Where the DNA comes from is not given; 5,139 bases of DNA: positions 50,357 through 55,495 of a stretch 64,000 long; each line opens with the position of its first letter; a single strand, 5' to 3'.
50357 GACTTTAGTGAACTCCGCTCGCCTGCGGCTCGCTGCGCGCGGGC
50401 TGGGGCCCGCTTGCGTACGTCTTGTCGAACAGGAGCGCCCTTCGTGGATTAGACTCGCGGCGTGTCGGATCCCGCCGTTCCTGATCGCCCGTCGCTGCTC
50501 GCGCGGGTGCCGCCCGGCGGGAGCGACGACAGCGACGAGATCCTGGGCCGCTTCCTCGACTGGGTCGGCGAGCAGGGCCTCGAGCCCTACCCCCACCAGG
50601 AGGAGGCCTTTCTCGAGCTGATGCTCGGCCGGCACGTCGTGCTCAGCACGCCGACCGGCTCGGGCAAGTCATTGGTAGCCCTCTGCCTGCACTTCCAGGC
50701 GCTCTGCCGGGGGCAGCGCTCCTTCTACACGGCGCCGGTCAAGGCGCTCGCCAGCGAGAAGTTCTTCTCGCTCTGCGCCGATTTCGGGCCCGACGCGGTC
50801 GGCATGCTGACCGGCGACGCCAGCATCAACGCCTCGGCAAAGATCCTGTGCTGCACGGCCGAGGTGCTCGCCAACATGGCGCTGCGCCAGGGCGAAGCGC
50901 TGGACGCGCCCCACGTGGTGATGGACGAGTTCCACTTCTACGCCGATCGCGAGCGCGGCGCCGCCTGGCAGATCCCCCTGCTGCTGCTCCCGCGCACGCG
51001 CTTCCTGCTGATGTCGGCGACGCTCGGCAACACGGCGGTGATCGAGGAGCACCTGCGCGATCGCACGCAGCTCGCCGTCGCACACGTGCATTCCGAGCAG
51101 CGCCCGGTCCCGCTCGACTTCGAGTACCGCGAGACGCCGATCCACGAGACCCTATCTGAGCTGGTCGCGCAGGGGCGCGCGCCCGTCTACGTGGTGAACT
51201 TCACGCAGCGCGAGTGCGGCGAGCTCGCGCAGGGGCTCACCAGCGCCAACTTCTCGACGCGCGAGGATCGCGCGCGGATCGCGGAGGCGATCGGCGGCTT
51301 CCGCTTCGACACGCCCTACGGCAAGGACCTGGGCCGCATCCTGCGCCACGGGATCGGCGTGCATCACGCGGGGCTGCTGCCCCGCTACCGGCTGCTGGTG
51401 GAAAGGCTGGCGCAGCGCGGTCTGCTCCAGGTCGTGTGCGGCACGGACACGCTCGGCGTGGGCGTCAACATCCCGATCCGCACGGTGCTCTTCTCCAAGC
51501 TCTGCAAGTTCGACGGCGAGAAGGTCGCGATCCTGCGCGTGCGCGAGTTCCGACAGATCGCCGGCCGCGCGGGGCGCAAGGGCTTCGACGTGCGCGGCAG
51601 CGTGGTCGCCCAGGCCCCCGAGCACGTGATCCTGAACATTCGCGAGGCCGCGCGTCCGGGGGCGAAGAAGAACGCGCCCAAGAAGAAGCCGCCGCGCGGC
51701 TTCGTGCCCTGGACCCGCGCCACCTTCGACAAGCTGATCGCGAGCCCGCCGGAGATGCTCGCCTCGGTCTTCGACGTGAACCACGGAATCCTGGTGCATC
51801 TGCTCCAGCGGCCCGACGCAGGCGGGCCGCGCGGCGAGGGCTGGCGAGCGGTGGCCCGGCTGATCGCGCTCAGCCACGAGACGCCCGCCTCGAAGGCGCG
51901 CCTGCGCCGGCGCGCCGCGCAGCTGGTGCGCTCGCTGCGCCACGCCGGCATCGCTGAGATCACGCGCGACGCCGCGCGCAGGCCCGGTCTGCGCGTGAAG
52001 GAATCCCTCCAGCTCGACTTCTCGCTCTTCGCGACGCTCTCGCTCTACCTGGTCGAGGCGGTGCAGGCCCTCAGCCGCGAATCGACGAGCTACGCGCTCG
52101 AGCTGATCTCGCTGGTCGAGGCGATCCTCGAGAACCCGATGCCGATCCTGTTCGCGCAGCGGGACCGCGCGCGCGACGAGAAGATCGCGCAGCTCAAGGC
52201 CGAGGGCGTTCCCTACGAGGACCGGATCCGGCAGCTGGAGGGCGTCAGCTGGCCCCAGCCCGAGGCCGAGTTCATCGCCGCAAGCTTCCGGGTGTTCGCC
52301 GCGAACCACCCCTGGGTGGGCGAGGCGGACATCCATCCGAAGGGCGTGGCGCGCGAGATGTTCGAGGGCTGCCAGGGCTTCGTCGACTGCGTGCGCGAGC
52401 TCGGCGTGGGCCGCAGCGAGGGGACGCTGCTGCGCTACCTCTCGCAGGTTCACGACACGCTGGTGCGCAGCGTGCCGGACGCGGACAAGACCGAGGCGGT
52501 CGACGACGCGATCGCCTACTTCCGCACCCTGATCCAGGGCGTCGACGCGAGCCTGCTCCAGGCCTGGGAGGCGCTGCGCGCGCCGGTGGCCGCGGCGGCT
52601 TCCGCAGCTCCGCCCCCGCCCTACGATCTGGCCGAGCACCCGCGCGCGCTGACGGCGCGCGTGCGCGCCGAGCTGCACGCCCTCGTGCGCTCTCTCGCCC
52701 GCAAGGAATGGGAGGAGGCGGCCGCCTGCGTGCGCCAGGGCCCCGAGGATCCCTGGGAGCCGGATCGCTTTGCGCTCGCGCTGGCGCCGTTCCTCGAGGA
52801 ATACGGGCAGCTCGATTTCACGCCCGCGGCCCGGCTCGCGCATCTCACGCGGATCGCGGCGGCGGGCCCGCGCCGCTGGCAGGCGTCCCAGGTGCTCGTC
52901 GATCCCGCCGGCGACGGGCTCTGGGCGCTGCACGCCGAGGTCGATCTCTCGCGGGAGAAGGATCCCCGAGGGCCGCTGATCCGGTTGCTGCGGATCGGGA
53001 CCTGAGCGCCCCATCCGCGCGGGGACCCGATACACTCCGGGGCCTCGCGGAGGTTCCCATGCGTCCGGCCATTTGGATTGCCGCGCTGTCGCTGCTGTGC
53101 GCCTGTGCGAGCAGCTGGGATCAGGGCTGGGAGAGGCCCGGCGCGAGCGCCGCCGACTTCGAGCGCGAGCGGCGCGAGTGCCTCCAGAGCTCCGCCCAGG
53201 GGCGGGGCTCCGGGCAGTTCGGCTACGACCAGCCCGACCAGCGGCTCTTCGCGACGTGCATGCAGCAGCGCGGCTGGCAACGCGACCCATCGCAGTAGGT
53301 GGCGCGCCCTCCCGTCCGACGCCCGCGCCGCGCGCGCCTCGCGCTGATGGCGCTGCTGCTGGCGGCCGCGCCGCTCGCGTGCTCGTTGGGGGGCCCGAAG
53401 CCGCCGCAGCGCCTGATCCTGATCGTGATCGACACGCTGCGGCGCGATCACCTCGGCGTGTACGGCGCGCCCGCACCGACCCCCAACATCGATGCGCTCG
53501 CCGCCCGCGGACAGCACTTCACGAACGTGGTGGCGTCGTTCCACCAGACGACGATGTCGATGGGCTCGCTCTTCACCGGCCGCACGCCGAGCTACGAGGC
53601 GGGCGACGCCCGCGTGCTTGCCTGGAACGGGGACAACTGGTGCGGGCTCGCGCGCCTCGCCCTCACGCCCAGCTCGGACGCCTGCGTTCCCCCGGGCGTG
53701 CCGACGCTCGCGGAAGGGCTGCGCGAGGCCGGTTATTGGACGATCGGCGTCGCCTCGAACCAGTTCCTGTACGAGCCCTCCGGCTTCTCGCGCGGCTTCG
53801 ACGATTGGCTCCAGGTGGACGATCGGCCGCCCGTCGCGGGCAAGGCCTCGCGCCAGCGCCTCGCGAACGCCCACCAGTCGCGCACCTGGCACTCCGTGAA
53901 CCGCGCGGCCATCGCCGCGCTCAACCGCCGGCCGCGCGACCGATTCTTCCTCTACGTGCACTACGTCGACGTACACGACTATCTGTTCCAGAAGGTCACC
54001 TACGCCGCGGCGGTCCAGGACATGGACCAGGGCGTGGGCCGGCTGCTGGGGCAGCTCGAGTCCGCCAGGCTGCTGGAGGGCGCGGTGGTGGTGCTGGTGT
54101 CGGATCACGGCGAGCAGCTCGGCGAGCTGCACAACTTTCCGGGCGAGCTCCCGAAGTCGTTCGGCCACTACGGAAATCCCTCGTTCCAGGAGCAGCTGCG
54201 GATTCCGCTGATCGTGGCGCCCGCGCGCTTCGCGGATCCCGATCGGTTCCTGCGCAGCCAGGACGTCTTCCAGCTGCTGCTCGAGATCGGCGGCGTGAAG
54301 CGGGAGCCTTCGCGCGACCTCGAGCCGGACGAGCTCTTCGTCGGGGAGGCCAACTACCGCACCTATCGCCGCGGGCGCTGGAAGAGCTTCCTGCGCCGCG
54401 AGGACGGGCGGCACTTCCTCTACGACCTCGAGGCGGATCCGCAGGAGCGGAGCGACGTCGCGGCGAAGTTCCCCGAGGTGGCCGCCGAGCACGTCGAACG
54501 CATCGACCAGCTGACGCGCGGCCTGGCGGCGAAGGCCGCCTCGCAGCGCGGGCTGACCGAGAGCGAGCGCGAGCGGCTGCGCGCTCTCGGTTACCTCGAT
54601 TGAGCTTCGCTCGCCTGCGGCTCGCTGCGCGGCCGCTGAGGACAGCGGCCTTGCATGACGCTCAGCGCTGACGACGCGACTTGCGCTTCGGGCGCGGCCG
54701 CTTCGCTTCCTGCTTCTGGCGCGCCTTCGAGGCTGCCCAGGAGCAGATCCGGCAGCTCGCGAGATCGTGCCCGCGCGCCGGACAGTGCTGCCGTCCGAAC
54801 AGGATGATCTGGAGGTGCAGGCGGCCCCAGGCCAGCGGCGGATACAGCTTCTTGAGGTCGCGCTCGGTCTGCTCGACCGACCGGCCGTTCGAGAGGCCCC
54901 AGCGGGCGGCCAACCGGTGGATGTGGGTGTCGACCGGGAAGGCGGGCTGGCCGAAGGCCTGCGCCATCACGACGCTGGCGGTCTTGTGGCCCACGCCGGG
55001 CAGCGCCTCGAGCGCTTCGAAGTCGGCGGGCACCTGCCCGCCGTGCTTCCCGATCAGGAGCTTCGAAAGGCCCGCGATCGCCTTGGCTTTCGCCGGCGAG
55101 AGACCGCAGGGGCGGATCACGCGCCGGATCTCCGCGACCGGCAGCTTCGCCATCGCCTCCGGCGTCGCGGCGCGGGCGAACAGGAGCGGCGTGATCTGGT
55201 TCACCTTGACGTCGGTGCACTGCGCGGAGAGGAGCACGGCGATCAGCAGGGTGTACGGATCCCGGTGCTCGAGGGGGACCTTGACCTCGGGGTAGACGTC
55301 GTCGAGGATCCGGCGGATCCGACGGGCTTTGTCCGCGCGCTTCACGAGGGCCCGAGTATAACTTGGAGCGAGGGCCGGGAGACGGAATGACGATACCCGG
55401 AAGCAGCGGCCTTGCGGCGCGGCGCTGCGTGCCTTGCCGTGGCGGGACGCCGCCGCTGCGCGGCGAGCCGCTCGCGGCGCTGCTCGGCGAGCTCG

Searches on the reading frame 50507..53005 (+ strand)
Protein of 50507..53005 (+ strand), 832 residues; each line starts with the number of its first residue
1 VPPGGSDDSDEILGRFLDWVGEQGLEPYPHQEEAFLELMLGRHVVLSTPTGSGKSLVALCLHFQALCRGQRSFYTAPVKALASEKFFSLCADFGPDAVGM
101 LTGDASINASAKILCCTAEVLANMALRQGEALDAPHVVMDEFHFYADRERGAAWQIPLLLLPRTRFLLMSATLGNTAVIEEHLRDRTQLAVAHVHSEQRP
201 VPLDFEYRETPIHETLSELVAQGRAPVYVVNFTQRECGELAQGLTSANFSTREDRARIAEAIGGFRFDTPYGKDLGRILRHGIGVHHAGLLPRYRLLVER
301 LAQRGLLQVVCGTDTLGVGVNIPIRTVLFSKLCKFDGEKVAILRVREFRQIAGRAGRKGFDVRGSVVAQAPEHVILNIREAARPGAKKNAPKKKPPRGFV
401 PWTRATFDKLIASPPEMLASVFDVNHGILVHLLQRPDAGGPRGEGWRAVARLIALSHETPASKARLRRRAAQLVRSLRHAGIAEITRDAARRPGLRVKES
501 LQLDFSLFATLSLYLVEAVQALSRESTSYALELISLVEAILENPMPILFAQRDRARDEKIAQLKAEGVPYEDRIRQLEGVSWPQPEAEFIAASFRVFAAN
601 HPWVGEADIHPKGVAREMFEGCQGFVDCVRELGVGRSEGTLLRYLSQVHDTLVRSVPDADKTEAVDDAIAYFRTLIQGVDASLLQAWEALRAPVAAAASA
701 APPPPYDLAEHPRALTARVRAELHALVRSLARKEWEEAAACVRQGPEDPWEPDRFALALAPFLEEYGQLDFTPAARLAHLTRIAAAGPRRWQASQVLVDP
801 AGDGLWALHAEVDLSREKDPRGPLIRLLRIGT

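Call 36: search_protein_families(library=pfam, proteins=[window:50507-53005:+], max_evalue=0.001)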
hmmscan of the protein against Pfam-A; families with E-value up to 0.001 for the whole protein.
window:50507-53005:+ (832 aa): 5 families
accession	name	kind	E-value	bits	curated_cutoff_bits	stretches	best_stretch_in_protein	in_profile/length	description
PF12029.13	DUF3516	-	9.8e-126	421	25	1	370-825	1-459/464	Domain of unknown function (DUF3516)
PF00270.35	DEAD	-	7.5e-18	65.3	26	1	28-175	1-162/167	DEAD/DEAH box helicase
PF22527.2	DEXQc_Suv3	-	3.9e-09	36.7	27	1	42-161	13-121/154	DEXQ-box helicase domain of Suv3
PF04851.21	ResIII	-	8.6e-05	22.9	22.5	1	25-173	2-162/164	Type III restriction enzyme, res subunit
PF00271.37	Helicase_C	-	0.00023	21.8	23.5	1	281-359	40-110/110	Helicase conserved C-terminal domain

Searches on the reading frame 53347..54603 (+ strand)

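Call 36: search_protein_families(library=pfam, proteins=[window:53347-54603:+], max_evalue=0.001)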
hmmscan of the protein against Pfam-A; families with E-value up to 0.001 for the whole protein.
window:53347-54603:+ (418 aa): 3 families
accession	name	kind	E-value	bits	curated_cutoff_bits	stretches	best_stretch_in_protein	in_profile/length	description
PF00884.28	Sulfatase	-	1.1e-29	104.1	25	1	23-292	3-273/301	Sulfatase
PF01663.27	Phosphodiest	-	7.9e-13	49.1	23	2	179-255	135-220/342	Type I phosphodiesterase / nucleotide pyrophosphatase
PF02995.22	DUF229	-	0.00092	18.4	25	0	220-264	307-351/496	Protein of unknown function (DUF229)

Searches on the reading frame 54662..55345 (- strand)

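Call 36: search_protein_families(library=pfam, proteins=[window:54662-55345:-], max_evalue=0.001)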
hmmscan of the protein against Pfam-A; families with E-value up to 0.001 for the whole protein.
window:54662-55345:- (227 aa): 2 families
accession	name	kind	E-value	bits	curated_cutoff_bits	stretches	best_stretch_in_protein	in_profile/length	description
PF00730.31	HhH-GPD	-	4.1e-24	85.4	26.2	1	35-170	1-108/108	HhH-GPD superfamily base excision DNA repair protein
PF00633.29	HHH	-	3.3e-07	30.2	24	1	101-127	2-28/30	Helix-hairpin-helix motif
